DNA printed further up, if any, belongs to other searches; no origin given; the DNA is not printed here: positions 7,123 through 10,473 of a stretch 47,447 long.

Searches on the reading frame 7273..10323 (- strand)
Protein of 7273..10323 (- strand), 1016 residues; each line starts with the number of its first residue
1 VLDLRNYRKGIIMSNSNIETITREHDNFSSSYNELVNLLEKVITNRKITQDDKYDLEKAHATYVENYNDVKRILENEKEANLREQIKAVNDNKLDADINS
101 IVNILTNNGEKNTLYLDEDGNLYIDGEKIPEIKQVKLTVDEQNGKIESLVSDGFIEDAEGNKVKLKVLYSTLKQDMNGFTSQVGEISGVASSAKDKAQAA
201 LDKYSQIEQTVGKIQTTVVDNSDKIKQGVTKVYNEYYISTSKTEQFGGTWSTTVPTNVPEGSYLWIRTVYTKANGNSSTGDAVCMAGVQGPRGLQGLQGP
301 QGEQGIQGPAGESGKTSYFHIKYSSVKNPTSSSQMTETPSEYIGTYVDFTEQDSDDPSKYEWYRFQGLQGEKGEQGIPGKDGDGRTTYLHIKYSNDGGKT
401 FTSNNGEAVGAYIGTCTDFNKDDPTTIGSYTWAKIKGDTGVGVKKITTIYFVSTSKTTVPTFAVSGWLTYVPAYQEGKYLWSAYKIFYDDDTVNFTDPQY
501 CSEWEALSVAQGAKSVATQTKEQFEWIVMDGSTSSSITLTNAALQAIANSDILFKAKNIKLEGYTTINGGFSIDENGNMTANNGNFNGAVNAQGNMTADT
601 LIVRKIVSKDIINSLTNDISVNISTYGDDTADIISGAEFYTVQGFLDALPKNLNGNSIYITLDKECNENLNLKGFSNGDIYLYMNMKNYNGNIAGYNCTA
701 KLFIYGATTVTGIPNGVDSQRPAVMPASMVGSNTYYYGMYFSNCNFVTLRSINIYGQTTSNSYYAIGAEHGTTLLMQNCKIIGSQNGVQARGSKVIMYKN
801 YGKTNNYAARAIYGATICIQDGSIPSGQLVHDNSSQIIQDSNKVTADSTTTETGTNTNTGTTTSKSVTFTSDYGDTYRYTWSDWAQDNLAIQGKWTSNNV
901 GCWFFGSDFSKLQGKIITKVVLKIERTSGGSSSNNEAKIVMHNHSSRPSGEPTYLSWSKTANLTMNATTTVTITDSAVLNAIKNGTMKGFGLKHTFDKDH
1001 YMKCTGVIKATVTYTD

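Call 45: search_protein_families(library=phrogs, proteins=[window:7273-10323:-], max_evalue=0.00001)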
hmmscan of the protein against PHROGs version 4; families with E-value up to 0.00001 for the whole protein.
window:7273-10323:- (1016 aa): 12 families
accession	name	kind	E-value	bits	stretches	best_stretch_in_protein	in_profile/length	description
phrog_15074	-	unknown function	5.2e-60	204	3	307-444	917-1049/1773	-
phrog_10693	-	moron, auxiliary metabolic gene and host takeover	2e-37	129.9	1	204-444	660-894/1219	host range and adsorption protein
phrog_35520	-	tail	1e-36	127.6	2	192-395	107-303/1199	tail protein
phrog_30133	-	head and packaging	4.9e-28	98.9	3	303-384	17-96/621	virion structural protein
phrog_38044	-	unknown function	5.1e-27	94.4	2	295-494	2316-2514/3576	-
phrog_6468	-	tail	2e-21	76.5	2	325-640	814-1134/1366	tail fiber protein; host specificity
phrog_22212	-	unknown function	2.8e-18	65.7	2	268-368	397-502/1655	-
phrog_5073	-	tail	1.4e-10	41.8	1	286-551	317-485/519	tail fiber protein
phrog_819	-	tail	1.2e-09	37.9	1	287-928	565-912/1024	tail protein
phrog_28865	-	tail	1e-08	34.8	1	227-305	459-536/810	tail protein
phrog_19556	-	tail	3.1e-08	33.6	1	236-330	281-375/645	tail fiber protein; host specificity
phrog_22681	-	DNA, RNA and nucleotide metabolism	6e-06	27.2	0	274-316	101-137/157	DNA polymerase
